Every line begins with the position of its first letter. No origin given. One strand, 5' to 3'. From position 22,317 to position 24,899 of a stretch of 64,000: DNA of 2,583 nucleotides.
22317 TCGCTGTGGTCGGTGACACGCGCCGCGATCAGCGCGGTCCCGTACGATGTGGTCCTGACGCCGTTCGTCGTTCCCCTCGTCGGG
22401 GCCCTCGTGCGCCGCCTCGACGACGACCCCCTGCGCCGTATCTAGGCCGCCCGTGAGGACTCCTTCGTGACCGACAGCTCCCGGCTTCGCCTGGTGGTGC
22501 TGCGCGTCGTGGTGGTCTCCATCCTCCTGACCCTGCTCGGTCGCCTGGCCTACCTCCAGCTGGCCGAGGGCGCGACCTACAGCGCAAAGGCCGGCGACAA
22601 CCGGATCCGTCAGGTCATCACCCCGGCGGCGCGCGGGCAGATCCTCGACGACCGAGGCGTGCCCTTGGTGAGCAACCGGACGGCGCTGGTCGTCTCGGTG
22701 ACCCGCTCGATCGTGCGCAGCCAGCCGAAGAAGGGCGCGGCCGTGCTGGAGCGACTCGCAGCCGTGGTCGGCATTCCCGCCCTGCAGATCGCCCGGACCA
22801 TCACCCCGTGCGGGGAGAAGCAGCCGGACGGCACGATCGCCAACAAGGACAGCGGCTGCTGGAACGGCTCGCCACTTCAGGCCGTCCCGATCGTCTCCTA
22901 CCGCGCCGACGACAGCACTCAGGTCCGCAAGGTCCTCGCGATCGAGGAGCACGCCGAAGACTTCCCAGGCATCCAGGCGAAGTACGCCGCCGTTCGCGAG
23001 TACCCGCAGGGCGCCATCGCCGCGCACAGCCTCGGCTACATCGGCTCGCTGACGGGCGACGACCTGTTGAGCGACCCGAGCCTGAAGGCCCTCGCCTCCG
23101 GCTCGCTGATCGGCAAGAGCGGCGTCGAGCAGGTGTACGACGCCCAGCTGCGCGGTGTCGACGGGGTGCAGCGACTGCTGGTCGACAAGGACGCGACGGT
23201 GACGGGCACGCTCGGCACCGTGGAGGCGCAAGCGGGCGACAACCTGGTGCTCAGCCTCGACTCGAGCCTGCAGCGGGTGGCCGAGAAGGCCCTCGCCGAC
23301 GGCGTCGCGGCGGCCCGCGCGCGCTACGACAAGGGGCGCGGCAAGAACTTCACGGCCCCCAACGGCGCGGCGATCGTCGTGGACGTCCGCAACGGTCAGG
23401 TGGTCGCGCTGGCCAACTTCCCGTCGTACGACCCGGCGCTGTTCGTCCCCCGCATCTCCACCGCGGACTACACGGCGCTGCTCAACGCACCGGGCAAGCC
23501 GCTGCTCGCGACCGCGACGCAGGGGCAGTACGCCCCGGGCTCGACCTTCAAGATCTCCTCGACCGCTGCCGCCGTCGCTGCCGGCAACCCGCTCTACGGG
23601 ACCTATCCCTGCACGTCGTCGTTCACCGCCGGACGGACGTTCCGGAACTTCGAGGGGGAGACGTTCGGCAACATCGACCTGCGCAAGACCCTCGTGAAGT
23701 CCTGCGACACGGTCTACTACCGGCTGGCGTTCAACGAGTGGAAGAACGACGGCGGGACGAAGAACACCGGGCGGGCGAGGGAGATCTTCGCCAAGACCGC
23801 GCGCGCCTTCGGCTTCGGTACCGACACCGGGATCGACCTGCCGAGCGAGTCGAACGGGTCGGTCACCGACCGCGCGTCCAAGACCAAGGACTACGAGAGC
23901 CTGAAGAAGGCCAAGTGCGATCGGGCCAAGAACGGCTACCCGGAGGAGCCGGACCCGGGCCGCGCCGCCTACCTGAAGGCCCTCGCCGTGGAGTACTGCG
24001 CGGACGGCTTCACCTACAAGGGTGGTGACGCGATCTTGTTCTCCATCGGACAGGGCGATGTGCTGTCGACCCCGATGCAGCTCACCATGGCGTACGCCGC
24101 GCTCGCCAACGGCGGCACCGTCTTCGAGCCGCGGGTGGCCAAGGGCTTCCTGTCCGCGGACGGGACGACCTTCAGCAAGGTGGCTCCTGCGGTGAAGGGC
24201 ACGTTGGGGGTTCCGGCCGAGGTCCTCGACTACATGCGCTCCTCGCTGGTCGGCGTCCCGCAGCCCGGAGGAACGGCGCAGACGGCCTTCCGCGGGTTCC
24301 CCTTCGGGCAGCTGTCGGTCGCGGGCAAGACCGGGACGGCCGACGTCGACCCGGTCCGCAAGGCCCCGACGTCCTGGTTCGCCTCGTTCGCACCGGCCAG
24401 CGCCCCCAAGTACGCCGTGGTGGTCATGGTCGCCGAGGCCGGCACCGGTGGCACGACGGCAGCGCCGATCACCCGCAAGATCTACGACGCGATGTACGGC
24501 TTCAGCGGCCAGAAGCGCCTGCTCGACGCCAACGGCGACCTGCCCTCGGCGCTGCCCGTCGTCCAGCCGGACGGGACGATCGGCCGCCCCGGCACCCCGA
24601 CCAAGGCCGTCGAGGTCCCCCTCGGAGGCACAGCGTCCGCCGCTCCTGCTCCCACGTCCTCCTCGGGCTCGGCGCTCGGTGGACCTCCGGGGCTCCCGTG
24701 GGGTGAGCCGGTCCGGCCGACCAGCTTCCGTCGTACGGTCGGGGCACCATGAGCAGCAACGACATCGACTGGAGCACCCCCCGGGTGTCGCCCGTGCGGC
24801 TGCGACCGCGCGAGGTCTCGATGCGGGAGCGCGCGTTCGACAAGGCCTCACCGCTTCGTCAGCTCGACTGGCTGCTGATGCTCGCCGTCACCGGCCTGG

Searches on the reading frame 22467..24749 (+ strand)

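Call 22: search_protein_families(library=pfam, proteins=[window:22467-24749:+], max_evalue=0.001)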
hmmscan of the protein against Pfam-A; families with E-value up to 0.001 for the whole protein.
window:22467-24749:+ (761 aa): 2 families
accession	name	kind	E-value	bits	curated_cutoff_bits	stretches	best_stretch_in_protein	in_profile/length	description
PF00905.27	Transpeptidase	-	3.5e-51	174.6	22.1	1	300-673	1-298/299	Penicillin binding protein transpeptidase domain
PF03717.20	PBP_dimer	-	1.5e-32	113.9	24.4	1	52-246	2-176/180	Penicillin-binding Protein dimerisation domain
